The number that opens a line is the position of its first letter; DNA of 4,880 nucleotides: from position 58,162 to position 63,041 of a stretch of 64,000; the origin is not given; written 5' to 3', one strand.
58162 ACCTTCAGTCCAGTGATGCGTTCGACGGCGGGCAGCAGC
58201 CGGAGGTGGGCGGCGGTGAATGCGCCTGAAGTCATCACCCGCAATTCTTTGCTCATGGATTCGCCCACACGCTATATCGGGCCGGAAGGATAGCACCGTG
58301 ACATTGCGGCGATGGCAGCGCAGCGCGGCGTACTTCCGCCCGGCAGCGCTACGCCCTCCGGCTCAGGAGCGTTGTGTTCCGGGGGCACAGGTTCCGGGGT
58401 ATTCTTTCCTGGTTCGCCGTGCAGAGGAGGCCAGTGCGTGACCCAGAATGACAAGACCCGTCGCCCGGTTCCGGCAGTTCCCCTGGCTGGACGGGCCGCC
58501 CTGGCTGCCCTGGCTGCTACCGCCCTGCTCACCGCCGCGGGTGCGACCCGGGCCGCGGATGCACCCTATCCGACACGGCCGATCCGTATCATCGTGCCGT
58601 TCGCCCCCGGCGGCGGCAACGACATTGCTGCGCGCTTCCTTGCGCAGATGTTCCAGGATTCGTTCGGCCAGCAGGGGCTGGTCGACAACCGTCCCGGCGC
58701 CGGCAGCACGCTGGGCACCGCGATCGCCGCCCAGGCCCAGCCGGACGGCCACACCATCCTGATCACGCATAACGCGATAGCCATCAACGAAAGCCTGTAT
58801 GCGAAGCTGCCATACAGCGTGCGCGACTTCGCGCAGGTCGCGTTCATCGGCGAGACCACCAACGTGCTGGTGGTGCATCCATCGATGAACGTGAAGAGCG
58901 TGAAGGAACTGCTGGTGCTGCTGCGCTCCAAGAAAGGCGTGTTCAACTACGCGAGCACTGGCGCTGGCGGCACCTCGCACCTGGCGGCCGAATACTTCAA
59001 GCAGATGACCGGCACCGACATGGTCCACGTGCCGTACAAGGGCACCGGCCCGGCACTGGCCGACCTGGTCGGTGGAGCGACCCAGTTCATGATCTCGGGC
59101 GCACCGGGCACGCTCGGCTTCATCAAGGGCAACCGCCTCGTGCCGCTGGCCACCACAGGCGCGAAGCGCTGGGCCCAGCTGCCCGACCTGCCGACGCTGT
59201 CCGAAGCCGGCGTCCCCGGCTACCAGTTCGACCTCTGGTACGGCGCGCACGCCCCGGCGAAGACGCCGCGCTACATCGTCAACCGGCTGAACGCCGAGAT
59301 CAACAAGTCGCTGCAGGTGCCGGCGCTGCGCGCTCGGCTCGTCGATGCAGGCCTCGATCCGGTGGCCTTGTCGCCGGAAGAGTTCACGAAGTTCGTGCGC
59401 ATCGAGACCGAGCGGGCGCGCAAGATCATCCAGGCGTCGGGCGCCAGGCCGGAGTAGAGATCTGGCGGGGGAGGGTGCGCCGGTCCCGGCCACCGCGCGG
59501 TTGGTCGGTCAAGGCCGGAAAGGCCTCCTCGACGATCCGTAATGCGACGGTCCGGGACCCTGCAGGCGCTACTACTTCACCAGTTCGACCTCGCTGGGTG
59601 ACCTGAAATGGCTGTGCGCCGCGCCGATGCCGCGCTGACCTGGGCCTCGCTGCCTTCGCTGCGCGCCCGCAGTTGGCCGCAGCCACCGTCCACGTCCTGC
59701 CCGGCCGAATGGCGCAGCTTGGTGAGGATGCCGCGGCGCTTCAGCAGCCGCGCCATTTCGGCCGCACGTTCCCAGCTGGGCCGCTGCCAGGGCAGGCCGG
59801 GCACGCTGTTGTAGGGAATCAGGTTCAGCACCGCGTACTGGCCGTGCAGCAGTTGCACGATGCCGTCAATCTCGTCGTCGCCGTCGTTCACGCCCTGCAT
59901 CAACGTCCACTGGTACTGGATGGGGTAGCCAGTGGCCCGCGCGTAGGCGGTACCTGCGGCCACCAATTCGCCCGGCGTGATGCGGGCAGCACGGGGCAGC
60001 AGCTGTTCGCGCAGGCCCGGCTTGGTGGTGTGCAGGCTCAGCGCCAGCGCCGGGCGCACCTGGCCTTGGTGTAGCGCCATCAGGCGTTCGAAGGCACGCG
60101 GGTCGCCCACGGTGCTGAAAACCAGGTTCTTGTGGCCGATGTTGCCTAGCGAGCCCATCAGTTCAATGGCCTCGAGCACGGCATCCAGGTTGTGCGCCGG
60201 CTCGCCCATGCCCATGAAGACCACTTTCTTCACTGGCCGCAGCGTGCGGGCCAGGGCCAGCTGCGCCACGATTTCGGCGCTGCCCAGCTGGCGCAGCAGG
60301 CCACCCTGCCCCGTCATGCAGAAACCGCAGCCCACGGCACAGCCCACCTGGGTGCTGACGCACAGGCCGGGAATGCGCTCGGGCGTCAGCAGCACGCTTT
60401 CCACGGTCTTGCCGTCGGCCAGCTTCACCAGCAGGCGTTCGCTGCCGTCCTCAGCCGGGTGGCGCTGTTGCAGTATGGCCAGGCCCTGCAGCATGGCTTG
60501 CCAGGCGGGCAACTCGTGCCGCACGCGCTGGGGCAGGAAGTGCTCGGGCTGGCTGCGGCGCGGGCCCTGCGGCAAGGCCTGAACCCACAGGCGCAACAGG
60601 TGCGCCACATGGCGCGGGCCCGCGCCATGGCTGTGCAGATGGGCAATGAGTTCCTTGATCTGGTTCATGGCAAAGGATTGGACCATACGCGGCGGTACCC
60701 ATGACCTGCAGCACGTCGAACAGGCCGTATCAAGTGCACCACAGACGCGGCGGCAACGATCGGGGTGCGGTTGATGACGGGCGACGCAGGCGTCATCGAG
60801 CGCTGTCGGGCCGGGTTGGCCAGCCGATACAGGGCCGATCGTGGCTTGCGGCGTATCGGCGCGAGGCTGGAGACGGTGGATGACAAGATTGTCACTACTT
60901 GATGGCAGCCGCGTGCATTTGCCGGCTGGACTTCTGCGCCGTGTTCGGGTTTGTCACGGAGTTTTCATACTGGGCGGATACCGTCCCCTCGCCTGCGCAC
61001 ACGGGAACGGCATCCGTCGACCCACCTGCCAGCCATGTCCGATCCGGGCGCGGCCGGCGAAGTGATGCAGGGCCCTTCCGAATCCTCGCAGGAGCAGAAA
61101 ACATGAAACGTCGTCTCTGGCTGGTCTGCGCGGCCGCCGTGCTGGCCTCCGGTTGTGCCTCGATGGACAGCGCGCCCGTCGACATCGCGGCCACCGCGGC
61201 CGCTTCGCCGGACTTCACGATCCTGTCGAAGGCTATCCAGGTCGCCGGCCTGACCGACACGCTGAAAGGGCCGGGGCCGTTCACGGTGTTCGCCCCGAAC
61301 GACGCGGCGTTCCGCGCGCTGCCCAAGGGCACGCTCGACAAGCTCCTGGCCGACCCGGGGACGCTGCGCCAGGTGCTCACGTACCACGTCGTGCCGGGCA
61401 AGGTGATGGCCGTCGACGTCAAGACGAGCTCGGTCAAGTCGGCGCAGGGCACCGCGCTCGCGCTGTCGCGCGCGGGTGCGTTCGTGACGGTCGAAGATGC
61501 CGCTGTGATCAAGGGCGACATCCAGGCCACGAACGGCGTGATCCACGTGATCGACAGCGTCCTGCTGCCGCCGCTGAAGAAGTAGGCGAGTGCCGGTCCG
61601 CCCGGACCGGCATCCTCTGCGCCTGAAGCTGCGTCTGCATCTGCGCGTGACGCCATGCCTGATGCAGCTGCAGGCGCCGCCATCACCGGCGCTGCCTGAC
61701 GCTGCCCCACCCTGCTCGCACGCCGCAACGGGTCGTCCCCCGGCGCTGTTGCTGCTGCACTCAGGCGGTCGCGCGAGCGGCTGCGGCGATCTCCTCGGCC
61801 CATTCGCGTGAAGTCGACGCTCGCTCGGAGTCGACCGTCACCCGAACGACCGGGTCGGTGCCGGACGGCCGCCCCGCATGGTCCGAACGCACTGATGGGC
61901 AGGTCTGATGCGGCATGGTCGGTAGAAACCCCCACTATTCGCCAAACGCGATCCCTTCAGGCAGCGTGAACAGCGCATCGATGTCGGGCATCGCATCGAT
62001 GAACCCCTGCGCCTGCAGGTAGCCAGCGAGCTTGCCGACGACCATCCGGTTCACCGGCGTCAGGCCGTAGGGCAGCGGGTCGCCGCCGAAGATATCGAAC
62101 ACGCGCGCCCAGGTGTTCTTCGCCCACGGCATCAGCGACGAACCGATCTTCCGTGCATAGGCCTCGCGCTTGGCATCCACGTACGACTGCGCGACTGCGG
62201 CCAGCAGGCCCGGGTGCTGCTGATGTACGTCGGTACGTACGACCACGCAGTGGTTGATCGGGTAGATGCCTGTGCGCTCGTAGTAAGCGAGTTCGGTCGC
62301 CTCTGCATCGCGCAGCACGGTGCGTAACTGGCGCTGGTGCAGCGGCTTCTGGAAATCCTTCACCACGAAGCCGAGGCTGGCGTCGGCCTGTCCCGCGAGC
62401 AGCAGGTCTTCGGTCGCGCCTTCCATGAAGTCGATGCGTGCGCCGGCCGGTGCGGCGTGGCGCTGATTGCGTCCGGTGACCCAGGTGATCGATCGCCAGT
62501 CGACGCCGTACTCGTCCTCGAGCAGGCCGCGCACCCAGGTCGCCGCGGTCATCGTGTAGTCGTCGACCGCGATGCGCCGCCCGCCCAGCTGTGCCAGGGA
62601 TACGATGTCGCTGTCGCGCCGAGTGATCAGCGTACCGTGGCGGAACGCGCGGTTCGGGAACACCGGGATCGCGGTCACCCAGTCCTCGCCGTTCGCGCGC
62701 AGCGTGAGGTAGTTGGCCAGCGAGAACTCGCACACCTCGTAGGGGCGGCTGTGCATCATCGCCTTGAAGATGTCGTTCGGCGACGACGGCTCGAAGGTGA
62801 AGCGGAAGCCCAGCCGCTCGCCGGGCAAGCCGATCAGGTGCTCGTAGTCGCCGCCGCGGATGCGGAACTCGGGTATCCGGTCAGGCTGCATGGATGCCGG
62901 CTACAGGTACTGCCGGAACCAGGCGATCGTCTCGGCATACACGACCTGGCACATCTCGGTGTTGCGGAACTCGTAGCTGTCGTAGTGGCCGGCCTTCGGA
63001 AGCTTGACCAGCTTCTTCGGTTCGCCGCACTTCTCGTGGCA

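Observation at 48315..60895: ~12-kb mosaic segment bracketed by directly repeated dead IS91/ISCR-family transposase fragments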

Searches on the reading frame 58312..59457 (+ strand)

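Call 23: search_protein_families(library=pfam, proteins=[window:58312-59457:+], max_evalue=0.01)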
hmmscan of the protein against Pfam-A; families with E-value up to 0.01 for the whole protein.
window:58312-59457:+ (381 aa): 1 family
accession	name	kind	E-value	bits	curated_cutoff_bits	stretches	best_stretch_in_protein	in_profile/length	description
PF03401.19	TctC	-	1.3e-61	209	27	1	107-377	2-273/274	Tripartite tricarboxylate transporter family receptor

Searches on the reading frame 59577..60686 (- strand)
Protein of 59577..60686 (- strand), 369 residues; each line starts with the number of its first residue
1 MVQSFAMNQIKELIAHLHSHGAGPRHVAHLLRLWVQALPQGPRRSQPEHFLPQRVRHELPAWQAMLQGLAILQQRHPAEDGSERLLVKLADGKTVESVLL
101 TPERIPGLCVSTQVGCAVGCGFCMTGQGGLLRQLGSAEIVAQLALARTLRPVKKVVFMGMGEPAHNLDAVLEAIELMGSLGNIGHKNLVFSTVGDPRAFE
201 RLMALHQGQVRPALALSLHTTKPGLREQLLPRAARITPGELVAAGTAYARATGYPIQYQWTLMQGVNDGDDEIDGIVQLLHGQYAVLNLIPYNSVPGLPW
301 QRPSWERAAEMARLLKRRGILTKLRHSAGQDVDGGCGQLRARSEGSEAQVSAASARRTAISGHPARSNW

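Call 23: search_protein_families(library=pfam, proteins=[window:59577-60686:-], max_evalue=0.01)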
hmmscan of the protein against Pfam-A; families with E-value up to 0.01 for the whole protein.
window:59577-60686:- (369 aa): 1 family
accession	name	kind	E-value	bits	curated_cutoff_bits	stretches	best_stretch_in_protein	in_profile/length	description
PF04055.27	Radical_SAM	-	3e-12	47.5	29.5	1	111-272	2-161/166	Radical SAM superfamily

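Call 29: find_homologous_proteins(query=window:59577-60686:-, max_evalue=1e-20)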
Query window:59577-60686:- (369 aa): 8000 proteins with E <= 1e-20 among 8000 candidates; the best 120 are listed.
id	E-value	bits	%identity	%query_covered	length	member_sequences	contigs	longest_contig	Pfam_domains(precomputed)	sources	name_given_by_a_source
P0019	5.8e-239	810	99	98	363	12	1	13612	PF04055.28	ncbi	ncbi:MAG: RNA methyltransferase [bacterium]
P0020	4.7e-217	738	93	98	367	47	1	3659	PF04055.28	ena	-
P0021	1.4e-204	697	87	95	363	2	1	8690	PF04055.28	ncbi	-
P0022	4.5e-204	695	86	98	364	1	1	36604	PF04055.28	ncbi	-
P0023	5.2e-202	689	87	94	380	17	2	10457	PF04055.28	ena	-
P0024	3.9e-201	686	86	95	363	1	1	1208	PF04055.28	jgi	jgi:23S rRNA (adenine2503-C2)-methyltransferase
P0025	1.6e-199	680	85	99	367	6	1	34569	PF04055.28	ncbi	-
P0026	1.6e-199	680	86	93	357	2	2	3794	PF04055.28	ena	-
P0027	1.5e-198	677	84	99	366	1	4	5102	PF04055.28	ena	-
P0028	2.6e-190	650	83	98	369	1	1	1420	PF04055.28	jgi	jgi:23S rRNA (adenine2503-C2)-methyltransferase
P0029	1.1e-182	625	79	96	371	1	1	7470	PF04055.28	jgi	jgi:23S rRNA (adenine2503-C2)-methyltransferase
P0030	8.2e-166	570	74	99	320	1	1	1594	-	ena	-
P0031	3.6e-156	538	71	96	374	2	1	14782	PF04055.28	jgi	-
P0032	1.0e-154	533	71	92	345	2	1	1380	PF04055.28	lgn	-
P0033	1.4e-154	533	71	91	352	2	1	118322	PF04055.28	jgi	jgi:23S rRNA (adenine2503-C2)-methyltransferase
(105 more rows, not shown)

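Call 30: find_encoding_contigs(protein=P0022, flank=10000, max_places=3)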
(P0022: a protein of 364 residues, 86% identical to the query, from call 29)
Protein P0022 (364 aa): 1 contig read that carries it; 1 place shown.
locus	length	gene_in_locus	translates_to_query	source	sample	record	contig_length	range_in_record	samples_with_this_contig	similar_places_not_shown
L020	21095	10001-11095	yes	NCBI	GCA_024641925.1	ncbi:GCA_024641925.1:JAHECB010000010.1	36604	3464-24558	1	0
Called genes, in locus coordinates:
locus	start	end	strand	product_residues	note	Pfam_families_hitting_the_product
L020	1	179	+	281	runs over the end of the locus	PF01774:UreD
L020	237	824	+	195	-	PF04471:Mrr_cat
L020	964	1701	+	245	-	-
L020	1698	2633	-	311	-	PF01073:3Beta_HSD, PF01370:Epimerase, PF05368:NmrA, PF13460:NAD_binding_10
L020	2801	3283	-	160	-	-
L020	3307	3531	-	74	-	-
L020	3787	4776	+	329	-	PF08281:Sigma70_r4_2 (weak), PF00196:GerE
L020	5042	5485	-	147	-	-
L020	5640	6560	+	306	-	PF00072:Response_reg, PF00196:GerE, PF08281:Sigma70_r4_2 (weak)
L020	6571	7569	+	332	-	-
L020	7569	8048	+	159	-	PF02518:HATPase_c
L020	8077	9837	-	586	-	-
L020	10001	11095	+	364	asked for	PF04055:Radical_SAM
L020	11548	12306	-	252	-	PF00106:adh_short, PF13561:adh_short_C2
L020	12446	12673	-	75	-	PF13275:S4_2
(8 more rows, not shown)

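Call 31: find_encoding_contigs(protein=P0025, flank=10000, max_places=3)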
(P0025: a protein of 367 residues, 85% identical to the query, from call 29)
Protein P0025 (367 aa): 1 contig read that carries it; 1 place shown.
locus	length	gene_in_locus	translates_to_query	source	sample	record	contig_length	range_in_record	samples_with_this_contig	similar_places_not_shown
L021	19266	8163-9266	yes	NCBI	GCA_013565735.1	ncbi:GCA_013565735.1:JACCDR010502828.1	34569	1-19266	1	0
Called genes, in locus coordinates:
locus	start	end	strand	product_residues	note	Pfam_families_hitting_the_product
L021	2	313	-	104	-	?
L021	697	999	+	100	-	PF00547:Urease_gamma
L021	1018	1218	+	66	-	-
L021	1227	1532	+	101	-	PF00699:Urease_beta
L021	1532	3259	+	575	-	PF00449:Urease_alpha, PF01979:Amidohydro_1, PF07969:Amidohydro_3 (weak)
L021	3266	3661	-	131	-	PF02661:Fic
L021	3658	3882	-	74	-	PF04014:MazE_antitoxin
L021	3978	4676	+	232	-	PF02814:UreE_N, PF05194:UreE_C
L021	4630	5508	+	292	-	PF01730:UreF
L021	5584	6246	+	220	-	PF02492:cobW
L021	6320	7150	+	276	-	PF01774:UreD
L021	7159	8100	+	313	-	-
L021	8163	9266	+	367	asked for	PF04055:Radical_SAM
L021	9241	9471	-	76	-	PF13275:S4_2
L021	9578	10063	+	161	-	-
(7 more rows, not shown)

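Call 33: find_encoding_contigs(protein=P0020, flank=10000, max_places=3)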
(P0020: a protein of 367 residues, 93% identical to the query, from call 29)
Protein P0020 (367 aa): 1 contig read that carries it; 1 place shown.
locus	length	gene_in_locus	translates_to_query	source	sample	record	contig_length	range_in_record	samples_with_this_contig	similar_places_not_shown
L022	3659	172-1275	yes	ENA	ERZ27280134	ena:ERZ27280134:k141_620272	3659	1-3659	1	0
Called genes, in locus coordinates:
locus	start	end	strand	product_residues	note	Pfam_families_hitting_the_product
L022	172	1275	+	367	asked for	PF04055:Radical_SAM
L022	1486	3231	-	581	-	PF00512:HisKA, PF02518:HATPase_c, PF00072:Response_reg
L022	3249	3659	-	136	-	?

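Call 34: find_encoding_contigs(protein=P0021, flank=10000, max_places=3)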
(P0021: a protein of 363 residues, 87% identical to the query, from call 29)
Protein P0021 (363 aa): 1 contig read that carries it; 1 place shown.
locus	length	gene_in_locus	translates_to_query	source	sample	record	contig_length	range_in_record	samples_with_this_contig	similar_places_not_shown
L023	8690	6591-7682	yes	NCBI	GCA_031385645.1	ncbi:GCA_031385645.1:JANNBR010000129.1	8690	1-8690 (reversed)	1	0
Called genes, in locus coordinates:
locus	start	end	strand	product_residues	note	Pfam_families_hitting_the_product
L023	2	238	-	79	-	?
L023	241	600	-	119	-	PF03795:YCII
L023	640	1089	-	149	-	-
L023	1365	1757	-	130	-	PF02661:Fic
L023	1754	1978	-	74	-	PF04014:MazE_antitoxin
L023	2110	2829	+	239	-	PF02814:UreE_N, PF05194:UreE_C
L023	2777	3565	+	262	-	PF01730:UreF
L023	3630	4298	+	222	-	PF02492:cobW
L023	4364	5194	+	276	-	PF01774:UreD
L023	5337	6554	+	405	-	PF00890:FAD_binding_2 (weak), PF01266:DAO (weak), PF03486:HI0933_like, PF13738:Pyr_redox_3 (faint), PF22780:HI0933_like_1st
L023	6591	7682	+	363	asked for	PF04055:Radical_SAM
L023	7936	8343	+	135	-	PF00072:Response_reg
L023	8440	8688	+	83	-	?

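Call 35: find_encoding_contigs(protein=P0023, flank=10000, max_places=3)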
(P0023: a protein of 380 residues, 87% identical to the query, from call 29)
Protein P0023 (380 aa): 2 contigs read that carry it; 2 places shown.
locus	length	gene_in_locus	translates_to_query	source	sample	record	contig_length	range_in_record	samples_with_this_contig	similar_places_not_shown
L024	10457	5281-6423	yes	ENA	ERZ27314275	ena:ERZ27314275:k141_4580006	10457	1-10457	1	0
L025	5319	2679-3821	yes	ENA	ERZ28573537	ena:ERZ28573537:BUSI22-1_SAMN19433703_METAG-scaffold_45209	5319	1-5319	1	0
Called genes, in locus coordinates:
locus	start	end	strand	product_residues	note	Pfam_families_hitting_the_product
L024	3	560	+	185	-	?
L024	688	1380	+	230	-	PF01730:UreF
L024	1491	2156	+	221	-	PF02492:cobW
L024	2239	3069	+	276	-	PF01774:UreD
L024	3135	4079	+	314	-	-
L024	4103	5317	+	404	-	PF00890:FAD_binding_2 (weak), PF01266:DAO (faint), PF03486:HI0933_like, PF13738:Pyr_redox_3 (faint), PF22780:HI0933_like_1st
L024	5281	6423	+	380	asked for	PF04055:Radical_SAM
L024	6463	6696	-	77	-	PF13275:S4_2, PF01479:S4 (weak)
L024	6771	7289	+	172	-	-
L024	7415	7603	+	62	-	-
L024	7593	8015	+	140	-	PF01850:PIN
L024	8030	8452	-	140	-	PF01850:PIN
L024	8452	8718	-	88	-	PF02604:PhdYeFM_antitox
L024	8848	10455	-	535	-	?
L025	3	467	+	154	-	?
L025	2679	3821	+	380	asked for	PF04055:Radical_SAM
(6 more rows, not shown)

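Call 72: search_protein_families(library=ncbifam, proteins=[window:59577-60686:-], max_evalue=0.01)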
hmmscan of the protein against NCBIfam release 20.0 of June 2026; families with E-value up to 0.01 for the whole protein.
window:59577-60686:- (369 aa): 9 families
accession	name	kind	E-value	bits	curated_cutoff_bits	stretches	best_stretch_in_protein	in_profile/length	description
NF011034.0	PRK14464.1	equivalog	1.2e-164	547.1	422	1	9-355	2-342/348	RNA methyltransferase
TIGR00048.1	rRNA_mod_RlmN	equivalog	9.6e-65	218.8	290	1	64-348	64-351/355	dual-specificity RNA methyltransferase RlmN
NF011031.0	PRK14461.1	equivalog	1e-48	166.3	601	1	50-343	52-365/372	ribosomal RNA large subunit methyltransferase N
NF008396.0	PRK11194.1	equivalog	2.3e-41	141.9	633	1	74-340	79-354/379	dual-specificity RNA methyltransferase RlmN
NF011040.0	PRK14470.1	equivalog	8.1e-38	130.7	441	1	52-345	44-337/338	ribosomal RNA large subunit methyltransferase N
NF000424.4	CfrAB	exception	7.9e-34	117.5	530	1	50-340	41-337/338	Cfr family 23S rRNA (adenine(2503)-C(8))-methyltransferase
TIGR04432.1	rSAM_Cfr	equivalog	3e-33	115.5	550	1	72-340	64-339/341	Cfr family 23S rRNA (adenine(2503)-C(8))-methyltransferase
NF011024.0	PRK14453.1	equivalog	6.3e-33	114.4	468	1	50-342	45-343/348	23S rRNA (adenine(2503)-C(8))-methyltransferase Cfr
TIGR04100.1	rSAM_pair_X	hypoth_equivalog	0.0094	15.5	262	0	137-177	48-87/197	TIGR04100 family radical SAM protein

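Call 79: find_encoding_contigs(protein=P0019, flank=10000, max_places=4)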
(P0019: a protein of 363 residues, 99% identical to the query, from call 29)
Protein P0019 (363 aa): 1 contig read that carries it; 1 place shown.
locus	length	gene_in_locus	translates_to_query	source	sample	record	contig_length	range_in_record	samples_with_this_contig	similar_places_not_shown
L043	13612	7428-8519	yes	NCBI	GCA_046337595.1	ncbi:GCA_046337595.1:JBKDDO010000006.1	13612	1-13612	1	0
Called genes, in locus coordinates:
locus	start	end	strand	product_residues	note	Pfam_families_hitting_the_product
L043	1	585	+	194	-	?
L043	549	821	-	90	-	PF07866:DUF1653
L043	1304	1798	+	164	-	PF23835:DUF7205 (faint)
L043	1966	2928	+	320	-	PF05661:DUF808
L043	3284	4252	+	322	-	PF03401:TctC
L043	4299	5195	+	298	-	PF01738:DLH (faint), PF02129:Peptidase_S15, PF00561:Abhydrolase_1, PF12146:Hydrolase_4, PF12697:Abhydrolase_6, PF00326:Peptidase_S9 (weak)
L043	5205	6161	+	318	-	PF12974:Phosphonate-bd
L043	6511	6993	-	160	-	PF02469:Fasciclin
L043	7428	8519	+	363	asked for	PF04055:Radical_SAM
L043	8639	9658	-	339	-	PF03401:TctC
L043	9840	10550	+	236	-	PF13531:SBP_bac_11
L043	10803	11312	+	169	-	PF09351:DUF1993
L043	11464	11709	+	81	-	PF11730:DUF3297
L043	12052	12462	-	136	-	PF01850:PIN, PF10130:PIN_2 (weak)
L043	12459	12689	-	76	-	-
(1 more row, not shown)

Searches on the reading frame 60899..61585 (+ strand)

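Call 23: search_protein_families(library=pfam, proteins=[window:60899-61585:+], max_evalue=0.01)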
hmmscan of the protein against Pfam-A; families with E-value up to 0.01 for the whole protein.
window:60899-61585:+ (228 aa): 1 family
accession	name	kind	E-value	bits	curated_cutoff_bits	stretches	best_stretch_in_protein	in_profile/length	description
PF02469.27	Fasciclin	-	7.4e-38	130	22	1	104-224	1-123/123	Fasciclin domain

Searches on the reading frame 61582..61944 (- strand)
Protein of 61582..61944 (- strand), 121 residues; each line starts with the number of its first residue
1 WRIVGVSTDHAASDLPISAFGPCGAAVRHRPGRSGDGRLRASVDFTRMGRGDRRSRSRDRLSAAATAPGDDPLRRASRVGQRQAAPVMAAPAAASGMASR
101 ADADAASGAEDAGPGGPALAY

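Call 67: search_protein_families(library=pfam, proteins=[window:61582-61944:-], max_evalue=10)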
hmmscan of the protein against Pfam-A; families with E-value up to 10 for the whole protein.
seq(121 aa): 1 family
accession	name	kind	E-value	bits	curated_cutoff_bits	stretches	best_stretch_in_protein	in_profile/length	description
PF01070.24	FMN_dh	-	0.022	14.2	24.9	1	76-113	50-88/350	FMN-dependent dehydrogenase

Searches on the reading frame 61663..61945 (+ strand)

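Call 67: search_protein_families(library=pfam, proteins=[window:61700-61945:+, window:61663-61905:+], max_evalue=10)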
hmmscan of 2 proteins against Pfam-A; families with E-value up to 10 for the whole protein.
seq(82 aa): 1 family
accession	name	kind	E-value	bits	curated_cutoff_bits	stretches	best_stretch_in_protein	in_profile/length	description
PF00906.25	Hepatitis_core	-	1.1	9.2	22.6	1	10-54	229-273/273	Hepatitis core antigen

seq(81 aa): 1 family
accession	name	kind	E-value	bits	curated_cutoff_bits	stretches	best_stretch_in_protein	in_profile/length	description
PF14923.12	CCDC142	-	0.14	11.4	25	1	16-59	376-420/461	Coiled-coil protein 142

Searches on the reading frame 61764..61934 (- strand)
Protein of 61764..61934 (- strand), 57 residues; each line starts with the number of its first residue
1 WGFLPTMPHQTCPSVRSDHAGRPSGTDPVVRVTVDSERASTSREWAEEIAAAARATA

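Call 67: search_protein_families(library=pfam, proteins=[window:61764-61934:-], max_evalue=10)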
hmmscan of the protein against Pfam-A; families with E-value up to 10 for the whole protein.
seq(57 aa): 1 family
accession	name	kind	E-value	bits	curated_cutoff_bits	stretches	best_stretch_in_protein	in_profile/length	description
PF00408.26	PGM_PMM_IV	-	0.00013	22.4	23.1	1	22-51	38-67/68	Phosphoglucomutase/phosphomannomutase, C-terminal domain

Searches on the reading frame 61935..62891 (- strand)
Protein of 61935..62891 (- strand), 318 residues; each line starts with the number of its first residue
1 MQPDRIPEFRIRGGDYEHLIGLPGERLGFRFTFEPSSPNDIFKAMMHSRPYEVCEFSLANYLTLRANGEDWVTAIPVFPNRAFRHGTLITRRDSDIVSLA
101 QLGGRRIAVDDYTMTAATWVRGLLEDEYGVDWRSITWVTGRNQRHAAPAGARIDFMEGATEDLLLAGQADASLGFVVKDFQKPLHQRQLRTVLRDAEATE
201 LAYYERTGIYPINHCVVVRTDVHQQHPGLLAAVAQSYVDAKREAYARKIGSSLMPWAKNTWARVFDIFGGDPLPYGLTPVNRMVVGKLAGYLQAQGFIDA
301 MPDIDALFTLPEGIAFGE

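Call 23: search_protein_families(library=pfam, proteins=[window:61935-62891:-], max_evalue=0.01)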
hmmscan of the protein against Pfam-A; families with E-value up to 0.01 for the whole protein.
window:61935-62891:- (318 aa): 1 family
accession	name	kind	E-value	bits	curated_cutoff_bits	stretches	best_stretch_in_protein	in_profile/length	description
PF12974.12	Phosphonate-bd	-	2e-08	34.4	27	1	25-225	25-204/242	ABC transporter, phosphonate, periplasmic substrate-binding protein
